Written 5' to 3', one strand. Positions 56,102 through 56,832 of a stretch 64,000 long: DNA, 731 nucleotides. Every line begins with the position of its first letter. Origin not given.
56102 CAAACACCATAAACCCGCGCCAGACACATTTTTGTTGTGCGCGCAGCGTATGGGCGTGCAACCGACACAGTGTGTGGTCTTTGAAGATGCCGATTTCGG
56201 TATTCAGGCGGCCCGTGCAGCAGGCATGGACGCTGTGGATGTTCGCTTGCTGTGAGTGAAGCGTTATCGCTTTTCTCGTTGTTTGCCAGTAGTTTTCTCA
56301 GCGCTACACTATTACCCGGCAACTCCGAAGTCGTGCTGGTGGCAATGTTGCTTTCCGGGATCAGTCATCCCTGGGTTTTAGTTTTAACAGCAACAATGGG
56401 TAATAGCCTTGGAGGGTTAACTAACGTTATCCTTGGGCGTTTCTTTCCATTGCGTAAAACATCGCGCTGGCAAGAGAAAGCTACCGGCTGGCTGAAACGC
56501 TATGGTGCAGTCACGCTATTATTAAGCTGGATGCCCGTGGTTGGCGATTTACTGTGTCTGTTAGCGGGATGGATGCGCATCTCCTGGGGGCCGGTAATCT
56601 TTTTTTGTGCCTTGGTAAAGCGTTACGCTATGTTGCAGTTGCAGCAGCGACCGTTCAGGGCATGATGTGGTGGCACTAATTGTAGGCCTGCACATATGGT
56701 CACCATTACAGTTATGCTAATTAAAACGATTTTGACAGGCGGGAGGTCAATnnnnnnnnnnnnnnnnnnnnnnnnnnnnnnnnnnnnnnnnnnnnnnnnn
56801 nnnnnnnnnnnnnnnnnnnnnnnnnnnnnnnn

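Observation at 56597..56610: Apparent -1 frameshift in yqaA at a T7 homopolymer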

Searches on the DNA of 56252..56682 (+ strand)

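Call 3: search_dna_similar(query=window:56252-56682:+, collection=ecoli_genomes, mode=near, max_rows=40)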
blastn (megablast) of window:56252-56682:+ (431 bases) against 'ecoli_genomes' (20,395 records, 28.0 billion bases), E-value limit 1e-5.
Records with a match: 5424; places in all: 5426; records where one place covers at least 80% of the query: 5423.
Genomes with a match: 5424 of 5426; with a place that covers at least 80% of the query: 5423. Places per genome that has any: lowest 1, median 1, highest 3. On chromosomes: 5426 places; on plasmids: 0.
Best place of each record, by identity: >=99% 4193; 95-99% 1231.
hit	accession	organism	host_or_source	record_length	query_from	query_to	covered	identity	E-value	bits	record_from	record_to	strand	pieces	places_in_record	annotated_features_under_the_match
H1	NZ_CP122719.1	Escherichia coli strain ETEC1748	Sus scrofa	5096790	1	431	100%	100.0%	0e+0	797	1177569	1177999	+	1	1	yqaA: YqaA family protein | yqaB: fructose-1-phosphate/6-phosphogluconate phosphatase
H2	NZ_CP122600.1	Escherichia coli strain ETEC6333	Sus scrofa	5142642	1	431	100%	100.0%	0e+0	797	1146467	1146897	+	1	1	yqaA: YqaA family protein | yqaB: fructose-1-phosphate/6-phosphogluconate phosphatase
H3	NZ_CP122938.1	Escherichia coli strain ETEC1701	Sus scrofa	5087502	1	431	100%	100.0%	0e+0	797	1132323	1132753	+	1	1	yqaA: YqaA family protein | yqaB: fructose-1-phosphate/6-phosphogluconate phosphatase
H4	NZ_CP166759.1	Escherichia coli strain CRE389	Homo sapiens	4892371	1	431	100%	100.0%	0e+0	797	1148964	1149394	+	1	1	yqaA: YqaA family protein | yqaB: fructose-1-phosphate/6-phosphogluconate phosphatase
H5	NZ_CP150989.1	Escherichia coli strain CUVET16-819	Dog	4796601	1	431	100%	100.0%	0e+0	797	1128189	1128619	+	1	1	yqaA: YqaA family protein | yqaB: fructose-1-phosphate/6-phosphogluconate phosphatase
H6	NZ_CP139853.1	Escherichia coli strain Nord122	Homo sapiens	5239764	1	431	100%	100.0%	0e+0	797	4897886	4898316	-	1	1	yqaA: YqaA family protein | yqaB: fructose-1-phosphate/6-phosphogluconate phosphatase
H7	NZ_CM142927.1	Escherichia coli strain UCPROB-002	Homo sapiens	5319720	1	431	100%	100.0%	0e+0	797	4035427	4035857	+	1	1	yqaA: YqaA family protein | yqaB: fructose-1-phosphate/6-phosphogluconate phosphatase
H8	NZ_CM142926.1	Escherichia coli strain UCPROB-001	Homo sapiens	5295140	1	431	100%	100.0%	0e+0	797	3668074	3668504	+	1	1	yqaA: YqaA family protein | yqaB: fructose-1-phosphate/6-phosphogluconate phosphatase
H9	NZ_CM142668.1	Escherichia coli strain UID2309220007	Homo sapiens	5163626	1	431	100%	100.0%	0e+0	797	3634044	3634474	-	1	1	yqaA: YqaA family protein | yqaB: fructose-1-phosphate/6-phosphogluconate phosphatase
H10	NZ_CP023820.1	Escherichia coli strain 7/2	Homo sapiens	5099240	1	431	100%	99.8%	0e+0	791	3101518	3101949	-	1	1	yqaA: YqaA family protein | yqaB: fructose-1-phosphate/6-phosphogluconate phosphatase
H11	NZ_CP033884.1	Escherichia coli strain 50579417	Homo sapiens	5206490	1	431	100%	99.8%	0e+0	791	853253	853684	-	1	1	yqaA: YqaA family protein | yqaB: fructose-1-phosphate/6-phosphogluconate phosphatase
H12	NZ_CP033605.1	Escherichia coli O157:H7 strain TR01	Cattle carcass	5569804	1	431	100%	99.8%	0e+0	791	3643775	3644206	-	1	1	yqaA: YqaA family protein | yqaB: fructose-1-phosphate/6-phosphogluconate phosphatase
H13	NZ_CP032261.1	Escherichia coli strain AR_0067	missing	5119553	1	431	100%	99.8%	0e+0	791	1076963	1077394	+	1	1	yqaA: YqaA family protein | yqaB: fructose-1-phosphate/6-phosphogluconate phosphatase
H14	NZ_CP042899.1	Escherichia coli strain CFSAN061763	missing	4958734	1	431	100%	99.8%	0e+0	791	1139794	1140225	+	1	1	yqaA: YqaA family protein | yqaB: fructose-1-phosphate/6-phosphogluconate phosphatase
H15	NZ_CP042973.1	Escherichia coli strain CFSAN061768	missing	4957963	1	431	100%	99.8%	0e+0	791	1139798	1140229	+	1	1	yqaA: YqaA family protein | yqaB: fructose-1-phosphate/6-phosphogluconate phosphatase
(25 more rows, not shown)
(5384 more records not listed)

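Call 5: get_annotated_region(hit=H1, flank=1500)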
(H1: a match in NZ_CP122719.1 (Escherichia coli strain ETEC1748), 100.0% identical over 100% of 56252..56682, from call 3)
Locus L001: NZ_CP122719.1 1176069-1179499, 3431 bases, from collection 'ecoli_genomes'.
description: Escherichia coli strain ETEC1748 chromosome, complete genome
organism: Escherichia coli strain ETEC1748 (NCBI taxid 562)
replicon: chromosome; assembly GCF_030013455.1
host: Sus scrofa; source: feces; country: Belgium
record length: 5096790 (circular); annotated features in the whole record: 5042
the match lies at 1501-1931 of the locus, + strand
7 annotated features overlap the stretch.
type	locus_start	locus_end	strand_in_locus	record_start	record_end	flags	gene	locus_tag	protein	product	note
tRNA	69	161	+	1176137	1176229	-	-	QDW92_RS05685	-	tRNA-Ser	-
tRNA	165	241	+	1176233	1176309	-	-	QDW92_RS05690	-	tRNA-Arg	-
tRNA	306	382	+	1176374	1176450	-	-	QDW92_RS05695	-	tRNA-Arg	-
tRNA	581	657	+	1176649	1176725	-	-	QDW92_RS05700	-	tRNA-Arg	-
CDS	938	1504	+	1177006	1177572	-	yqaB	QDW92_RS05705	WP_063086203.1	fructose-1-phosphate/6-phosphogluconate phosphatase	-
CDS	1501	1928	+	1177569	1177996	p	yqaA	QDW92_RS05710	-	YqaA family protein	frameshifted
CDS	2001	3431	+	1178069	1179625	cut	gshA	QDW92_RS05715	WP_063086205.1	glutamate--cysteine ligase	-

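Call 6: get_annotated_region(hit=H4, flank=1500)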
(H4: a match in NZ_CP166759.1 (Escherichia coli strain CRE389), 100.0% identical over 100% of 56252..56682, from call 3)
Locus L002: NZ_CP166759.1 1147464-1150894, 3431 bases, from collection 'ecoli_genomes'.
description: Escherichia coli strain CRE389 chromosome, complete genome
organism: Escherichia coli strain CRE389 (NCBI taxid 562)
replicon: chromosome; assembly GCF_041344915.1
host: Homo sapiens; source: sputum; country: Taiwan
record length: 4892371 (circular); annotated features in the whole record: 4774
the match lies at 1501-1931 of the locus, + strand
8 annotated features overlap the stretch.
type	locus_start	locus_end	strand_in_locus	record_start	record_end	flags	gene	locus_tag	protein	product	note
tRNA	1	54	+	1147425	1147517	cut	-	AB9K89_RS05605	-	tRNA-Ser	-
tRNA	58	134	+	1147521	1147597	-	-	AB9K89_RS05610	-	tRNA-Arg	-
tRNA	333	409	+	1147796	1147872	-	-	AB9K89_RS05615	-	tRNA-Arg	-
tRNA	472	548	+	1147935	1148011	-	-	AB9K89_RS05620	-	tRNA-Arg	-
tRNA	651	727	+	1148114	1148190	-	-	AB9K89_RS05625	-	tRNA-Arg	-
CDS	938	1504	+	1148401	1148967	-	yqaB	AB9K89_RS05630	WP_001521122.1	fructose-1-phosphate/6-phosphogluconate phosphatase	-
CDS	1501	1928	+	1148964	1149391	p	yqaA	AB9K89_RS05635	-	YqaA family protein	frameshifted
CDS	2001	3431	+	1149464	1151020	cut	gshA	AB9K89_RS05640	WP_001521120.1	glutamate--cysteine ligase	-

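Call 7: get_annotated_region(hit=H10, flank=1500)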
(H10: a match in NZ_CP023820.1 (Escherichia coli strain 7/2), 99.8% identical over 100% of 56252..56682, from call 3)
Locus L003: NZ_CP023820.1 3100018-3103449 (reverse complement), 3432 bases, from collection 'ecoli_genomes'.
description: Escherichia coli strain 7/2 chromosome, complete genome
organism: Escherichia coli strain 7/2 (NCBI taxid 562)
replicon: chromosome; assembly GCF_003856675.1
host: Homo sapiens; source: feces; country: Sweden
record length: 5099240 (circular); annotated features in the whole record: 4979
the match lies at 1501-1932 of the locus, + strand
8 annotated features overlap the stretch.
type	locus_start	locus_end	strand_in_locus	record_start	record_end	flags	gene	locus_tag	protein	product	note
tRNA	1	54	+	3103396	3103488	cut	-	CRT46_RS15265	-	tRNA-Ser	-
tRNA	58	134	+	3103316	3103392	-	-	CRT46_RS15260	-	tRNA-Arg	-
tRNA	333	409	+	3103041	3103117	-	-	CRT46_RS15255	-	tRNA-Arg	-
tRNA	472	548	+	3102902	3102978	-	-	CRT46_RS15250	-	tRNA-Arg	-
tRNA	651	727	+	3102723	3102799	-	-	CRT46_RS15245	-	tRNA-Arg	-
CDS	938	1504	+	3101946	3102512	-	yqaB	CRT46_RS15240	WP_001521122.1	fructose-1-phosphate/6-phosphogluconate phosphatase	-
CDS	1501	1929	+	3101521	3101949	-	yqaA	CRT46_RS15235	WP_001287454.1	YqaA family protein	-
CDS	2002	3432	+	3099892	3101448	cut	gshA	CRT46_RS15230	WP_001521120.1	glutamate--cysteine ligase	-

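Call 12: search_dna_similar(query=window:56568-56638:+, collection=ecoli_genomes, mode=near, max_rows=60)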
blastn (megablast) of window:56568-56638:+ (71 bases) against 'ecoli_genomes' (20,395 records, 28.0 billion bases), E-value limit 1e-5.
Records with a match: 5210; places in all: 5212; records where one place covers at least 80% of the query: 5210.
Genomes with a match: 5210 of 5426; with a place that covers at least 80% of the query: 5210. Places per genome that has any: lowest 1, median 1, highest 3. On chromosomes: 5212 places; on plasmids: 0.
Best place of each record, by identity: >=99% 12; 95-99% 5188; 90-95% 10.
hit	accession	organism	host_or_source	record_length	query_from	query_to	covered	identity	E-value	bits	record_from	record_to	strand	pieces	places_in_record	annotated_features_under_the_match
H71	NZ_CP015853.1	Escherichia coli strain ATCC 43889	Homo sapiens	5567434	1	71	100%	100.0%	2e-28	132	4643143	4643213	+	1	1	yqaA: YqaA family protein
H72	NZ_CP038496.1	Escherichia coli O157:H7 strain TT12A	Homo sapiens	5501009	1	71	100%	100.0%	2e-28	132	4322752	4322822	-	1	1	yqaA: YqaA family protein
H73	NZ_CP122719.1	Escherichia coli strain ETEC1748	Sus scrofa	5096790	1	71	100%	100.0%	2e-28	132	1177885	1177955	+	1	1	yqaA: YqaA family protein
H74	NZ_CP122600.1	Escherichia coli strain ETEC6333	Sus scrofa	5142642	1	71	100%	100.0%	2e-28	132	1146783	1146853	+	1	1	yqaA: YqaA family protein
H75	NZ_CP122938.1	Escherichia coli strain ETEC1701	Sus scrofa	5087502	1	71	100%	100.0%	2e-28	132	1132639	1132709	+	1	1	yqaA: YqaA family protein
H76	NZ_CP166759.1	Escherichia coli strain CRE389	Homo sapiens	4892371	1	71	100%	100.0%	2e-28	132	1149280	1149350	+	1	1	yqaA: YqaA family protein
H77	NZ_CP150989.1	Escherichia coli strain CUVET16-819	Dog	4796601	1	71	100%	100.0%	2e-28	132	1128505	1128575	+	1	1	yqaA: YqaA family protein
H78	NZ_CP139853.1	Escherichia coli strain Nord122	Homo sapiens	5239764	1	71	100%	100.0%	2e-28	132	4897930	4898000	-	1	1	yqaA: YqaA family protein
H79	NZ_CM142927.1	Escherichia coli strain UCPROB-002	Homo sapiens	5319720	1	71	100%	100.0%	2e-28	132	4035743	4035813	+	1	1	yqaA: YqaA family protein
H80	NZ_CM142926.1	Escherichia coli strain UCPROB-001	Homo sapiens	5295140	1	71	100%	100.0%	2e-28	132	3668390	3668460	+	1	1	yqaA: YqaA family protein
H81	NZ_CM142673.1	Escherichia coli strain UID2309220031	Homo sapiens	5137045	1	71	100%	100.0%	2e-28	132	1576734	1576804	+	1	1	yqaA: YqaA family protein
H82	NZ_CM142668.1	Escherichia coli strain UID2309220007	Homo sapiens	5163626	1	71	100%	100.0%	2e-28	132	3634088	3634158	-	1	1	yqaA: YqaA family protein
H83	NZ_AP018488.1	Escherichia coli O157:H7 strain PV15-279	Homo sapiens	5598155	1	71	100%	98.6%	9e-27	126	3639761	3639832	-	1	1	yqaA: YqaA family protein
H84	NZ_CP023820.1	Escherichia coli strain 7/2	Homo sapiens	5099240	1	71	100%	98.6%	9e-27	126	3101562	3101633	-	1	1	yqaA: YqaA family protein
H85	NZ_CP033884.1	Escherichia coli strain 50579417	Homo sapiens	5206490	1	71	100%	98.6%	9e-27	126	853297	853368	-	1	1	yqaA: YqaA family protein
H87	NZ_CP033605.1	Escherichia coli O157:H7 strain TR01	Cattle carcass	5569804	1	71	100%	98.6%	9e-27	126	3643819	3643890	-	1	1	yqaA: YqaA family protein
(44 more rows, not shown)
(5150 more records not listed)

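Call 45: get_annotated_region(hit=H71, flank=20000)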
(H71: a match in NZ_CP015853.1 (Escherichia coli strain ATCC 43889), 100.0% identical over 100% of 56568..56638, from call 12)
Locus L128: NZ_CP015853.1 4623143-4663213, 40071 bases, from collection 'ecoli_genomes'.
description: Escherichia coli strain ATCC 43889 chromosome, complete genome
organism: Escherichia coli strain ATCC 43889 (NCBI taxid 562)
replicon: chromosome; assembly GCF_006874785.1
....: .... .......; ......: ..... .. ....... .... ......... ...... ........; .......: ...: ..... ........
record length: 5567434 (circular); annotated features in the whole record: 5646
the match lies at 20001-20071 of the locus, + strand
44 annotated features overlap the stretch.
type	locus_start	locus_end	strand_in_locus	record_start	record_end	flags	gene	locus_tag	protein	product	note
CDS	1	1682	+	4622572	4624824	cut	hypF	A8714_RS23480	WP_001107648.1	carbamoyltransferase HypF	-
CDS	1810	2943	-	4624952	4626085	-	norW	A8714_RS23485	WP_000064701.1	NADH:flavorubredoxin reductase NorW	-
CDS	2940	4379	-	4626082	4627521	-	norV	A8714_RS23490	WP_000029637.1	anaerobic nitric oxide reductase flavorubredoxin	-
CDS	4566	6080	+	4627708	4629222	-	norR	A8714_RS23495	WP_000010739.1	nitric oxide reductase transcriptional regulator NorR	-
CDS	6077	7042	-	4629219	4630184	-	gutQ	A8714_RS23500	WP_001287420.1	arabinose-5-phosphate isomerase GutQ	-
CDS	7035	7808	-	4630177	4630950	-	srlR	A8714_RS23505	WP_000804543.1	glucitol operon DNA-binding transcriptional repressor SrlR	-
CDS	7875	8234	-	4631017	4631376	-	gutM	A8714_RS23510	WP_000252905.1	transcriptional regulator GutM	-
CDS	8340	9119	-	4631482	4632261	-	srlD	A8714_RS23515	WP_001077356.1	sorbitol-6-phosphate dehydrogenase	-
CDS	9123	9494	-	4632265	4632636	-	srlB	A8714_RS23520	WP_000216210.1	PTS glucitol/sorbitol transporter subunit IIA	-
CDS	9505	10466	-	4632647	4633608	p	srlE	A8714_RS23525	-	PTS glucitol/sorbitol transporter subunit IIB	frameshifted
CDS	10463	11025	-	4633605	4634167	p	srlA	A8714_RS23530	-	PTS glucitol/sorbitol transporter subunit IIC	frameshifted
CDS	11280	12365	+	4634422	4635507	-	mltB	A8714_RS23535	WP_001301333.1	lytic murein transglycosylase B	-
CDS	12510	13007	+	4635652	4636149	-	pncC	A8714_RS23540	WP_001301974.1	nicotinamide-nucleotide amidase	-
CDS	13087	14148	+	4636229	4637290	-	recA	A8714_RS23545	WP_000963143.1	recombinase RecA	-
CDS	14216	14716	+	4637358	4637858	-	recX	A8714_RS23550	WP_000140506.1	recombination regulator RecX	-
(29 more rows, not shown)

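Call 46: get_annotated_region(hit=H72, flank=20000)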
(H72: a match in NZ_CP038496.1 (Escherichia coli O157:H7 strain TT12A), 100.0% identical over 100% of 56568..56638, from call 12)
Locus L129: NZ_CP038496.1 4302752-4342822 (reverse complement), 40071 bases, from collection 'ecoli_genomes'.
description: Escherichia coli O157:H7 strain TT12A chromosome, complete genome
organism: Escherichia coli O157:H7 strain TT12A (NCBI taxid 83334)
replicon: chromosome; assembly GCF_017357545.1
host: Homo sapiens; source: feces; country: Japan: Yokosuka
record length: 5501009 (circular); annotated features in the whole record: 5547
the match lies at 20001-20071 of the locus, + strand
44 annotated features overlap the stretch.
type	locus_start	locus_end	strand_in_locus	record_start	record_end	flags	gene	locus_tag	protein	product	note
CDS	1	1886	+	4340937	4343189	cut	hypF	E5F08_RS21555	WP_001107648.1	carbamoyltransferase HypF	-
CDS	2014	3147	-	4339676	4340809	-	norW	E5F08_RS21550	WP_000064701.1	NADH:flavorubredoxin reductase NorW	-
CDS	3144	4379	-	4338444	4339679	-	-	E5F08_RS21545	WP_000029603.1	anaerobic nitric oxide reductase flavorubredoxin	-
CDS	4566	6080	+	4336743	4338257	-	norR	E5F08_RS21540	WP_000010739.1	nitric oxide reductase transcriptional regulator NorR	-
CDS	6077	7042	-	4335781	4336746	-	gutQ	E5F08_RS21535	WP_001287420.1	arabinose-5-phosphate isomerase GutQ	-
CDS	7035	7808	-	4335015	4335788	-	srlR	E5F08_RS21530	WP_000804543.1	glucitol operon DNA-binding transcriptional repressor SrlR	-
CDS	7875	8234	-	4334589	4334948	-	gutM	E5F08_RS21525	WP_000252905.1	transcriptional regulator GutM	-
CDS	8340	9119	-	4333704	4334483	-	srlD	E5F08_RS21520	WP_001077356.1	sorbitol-6-phosphate dehydrogenase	-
CDS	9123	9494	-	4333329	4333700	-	srlB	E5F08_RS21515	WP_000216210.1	PTS glucitol/sorbitol transporter subunit IIA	-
CDS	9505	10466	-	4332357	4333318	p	srlE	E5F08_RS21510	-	PTS glucitol/sorbitol transporter subunit IIB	frameshifted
CDS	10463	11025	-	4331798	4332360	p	srlA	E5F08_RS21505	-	PTS glucitol/sorbitol transporter subunit IIC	frameshifted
CDS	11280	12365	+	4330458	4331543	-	mltB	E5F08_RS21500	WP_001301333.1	lytic murein transglycosylase B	-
CDS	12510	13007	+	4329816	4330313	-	pncC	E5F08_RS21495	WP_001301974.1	nicotinamide-nucleotide amidase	-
CDS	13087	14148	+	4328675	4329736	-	recA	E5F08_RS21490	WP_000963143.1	recombinase RecA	-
CDS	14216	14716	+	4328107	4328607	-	recX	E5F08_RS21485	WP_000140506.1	recombination regulator RecX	-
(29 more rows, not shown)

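Call 47: get_annotated_region(hit=H87, flank=20000)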
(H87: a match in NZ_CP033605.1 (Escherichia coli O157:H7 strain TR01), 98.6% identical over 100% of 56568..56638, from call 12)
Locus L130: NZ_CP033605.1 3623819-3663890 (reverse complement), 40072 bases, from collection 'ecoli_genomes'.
description: Escherichia coli O157:H7 strain TR01 chromosome, complete genome
organism: Escherichia coli O157:H7 strain TR01 (NCBI taxid 83334)
replicon: chromosome; assembly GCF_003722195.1
host: -; source: Cattle carcass; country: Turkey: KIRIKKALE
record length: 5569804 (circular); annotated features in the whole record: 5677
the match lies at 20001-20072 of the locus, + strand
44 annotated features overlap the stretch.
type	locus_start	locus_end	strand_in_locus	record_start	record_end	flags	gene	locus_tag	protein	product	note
CDS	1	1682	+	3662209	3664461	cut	hypF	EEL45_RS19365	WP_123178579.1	carbamoyltransferase HypF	-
CDS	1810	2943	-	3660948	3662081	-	norW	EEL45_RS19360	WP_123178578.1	NADH:flavorubredoxin reductase NorW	-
CDS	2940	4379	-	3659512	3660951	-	norV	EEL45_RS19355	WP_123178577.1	anaerobic nitric oxide reductase flavorubredoxin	-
CDS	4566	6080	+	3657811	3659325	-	norR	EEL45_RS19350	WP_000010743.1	nitric oxide reductase transcriptional regulator NorR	-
CDS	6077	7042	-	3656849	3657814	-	gutQ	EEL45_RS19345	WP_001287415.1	arabinose-5-phosphate isomerase GutQ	-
CDS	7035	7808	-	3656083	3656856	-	srlR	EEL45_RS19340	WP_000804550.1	glucitol operon DNA-binding transcriptional repressor SrlR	-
CDS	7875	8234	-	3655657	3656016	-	gutM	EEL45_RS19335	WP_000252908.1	transcriptional regulator GutM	-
CDS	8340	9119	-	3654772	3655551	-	srlD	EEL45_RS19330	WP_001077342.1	sorbitol-6-phosphate dehydrogenase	-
CDS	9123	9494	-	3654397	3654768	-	srlB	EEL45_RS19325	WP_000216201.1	PTS glucitol/sorbitol transporter subunit IIA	-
CDS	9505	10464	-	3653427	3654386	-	srlE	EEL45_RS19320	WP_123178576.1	PTS glucitol/sorbitol transporter subunit IIB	-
CDS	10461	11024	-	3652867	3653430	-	srlA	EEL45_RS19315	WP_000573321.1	PTS glucitol/sorbitol transporter subunit IIC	-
CDS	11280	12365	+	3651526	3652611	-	mltB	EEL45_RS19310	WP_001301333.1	lytic murein transglycosylase B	-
CDS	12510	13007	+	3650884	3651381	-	pncC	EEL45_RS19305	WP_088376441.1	nicotinamide-nucleotide amidase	-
CDS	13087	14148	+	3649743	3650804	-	recA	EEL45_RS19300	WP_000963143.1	recombinase RecA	-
CDS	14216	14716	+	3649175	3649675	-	recX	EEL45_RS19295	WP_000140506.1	recombination regulator RecX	-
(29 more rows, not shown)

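Call 48: get_annotated_region(hit=H83, flank=20000)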
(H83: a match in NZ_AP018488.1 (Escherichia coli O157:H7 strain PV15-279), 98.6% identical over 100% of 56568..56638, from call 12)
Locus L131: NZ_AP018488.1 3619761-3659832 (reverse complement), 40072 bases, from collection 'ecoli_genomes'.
description: Escherichia coli O157:H7 strain PV15-279 chromosome, complete genome
organism: Escherichia coli O157:H7 strain PV15-279 (NCBI taxid 83334)
replicon: chromosome; assembly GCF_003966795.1
host: Homo sapiens; source: -; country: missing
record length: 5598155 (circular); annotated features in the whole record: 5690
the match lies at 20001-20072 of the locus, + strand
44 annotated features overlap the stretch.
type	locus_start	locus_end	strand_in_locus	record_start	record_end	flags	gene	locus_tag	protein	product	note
CDS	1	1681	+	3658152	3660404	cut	hypF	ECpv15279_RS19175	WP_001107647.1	carbamoyltransferase HypF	-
CDS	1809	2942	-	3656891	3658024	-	norW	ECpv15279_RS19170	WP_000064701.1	NADH:flavorubredoxin reductase NorW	-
CDS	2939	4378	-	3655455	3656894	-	norV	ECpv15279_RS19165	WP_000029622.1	anaerobic nitric oxide reductase flavorubredoxin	-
CDS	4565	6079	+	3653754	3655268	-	norR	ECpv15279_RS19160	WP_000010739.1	nitric oxide reductase transcriptional regulator NorR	-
CDS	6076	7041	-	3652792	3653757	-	gutQ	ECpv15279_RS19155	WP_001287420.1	arabinose-5-phosphate isomerase GutQ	-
CDS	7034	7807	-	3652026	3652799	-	srlR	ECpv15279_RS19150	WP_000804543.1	glucitol operon DNA-binding transcriptional repressor SrlR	-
CDS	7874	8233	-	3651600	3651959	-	gutM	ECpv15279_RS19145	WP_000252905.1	transcriptional regulator GutM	-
CDS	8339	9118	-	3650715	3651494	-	srlD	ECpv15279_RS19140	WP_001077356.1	sorbitol-6-phosphate dehydrogenase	-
CDS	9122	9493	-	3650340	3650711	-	srlB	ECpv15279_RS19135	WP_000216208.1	PTS glucitol/sorbitol transporter subunit IIA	-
CDS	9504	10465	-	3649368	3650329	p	srlE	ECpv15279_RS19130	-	PTS glucitol/sorbitol transporter subunit IIB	frameshifted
CDS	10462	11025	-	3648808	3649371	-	srlA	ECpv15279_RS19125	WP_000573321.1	PTS glucitol/sorbitol transporter subunit IIC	-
CDS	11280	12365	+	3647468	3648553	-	mltB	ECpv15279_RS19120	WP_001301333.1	lytic murein transglycosylase B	-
CDS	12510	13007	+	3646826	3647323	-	pncC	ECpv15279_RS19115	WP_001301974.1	nicotinamide-nucleotide amidase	-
CDS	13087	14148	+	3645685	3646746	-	recA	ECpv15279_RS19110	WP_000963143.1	recombinase RecA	-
CDS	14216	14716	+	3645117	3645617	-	recX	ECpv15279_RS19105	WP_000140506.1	recombination regulator RecX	-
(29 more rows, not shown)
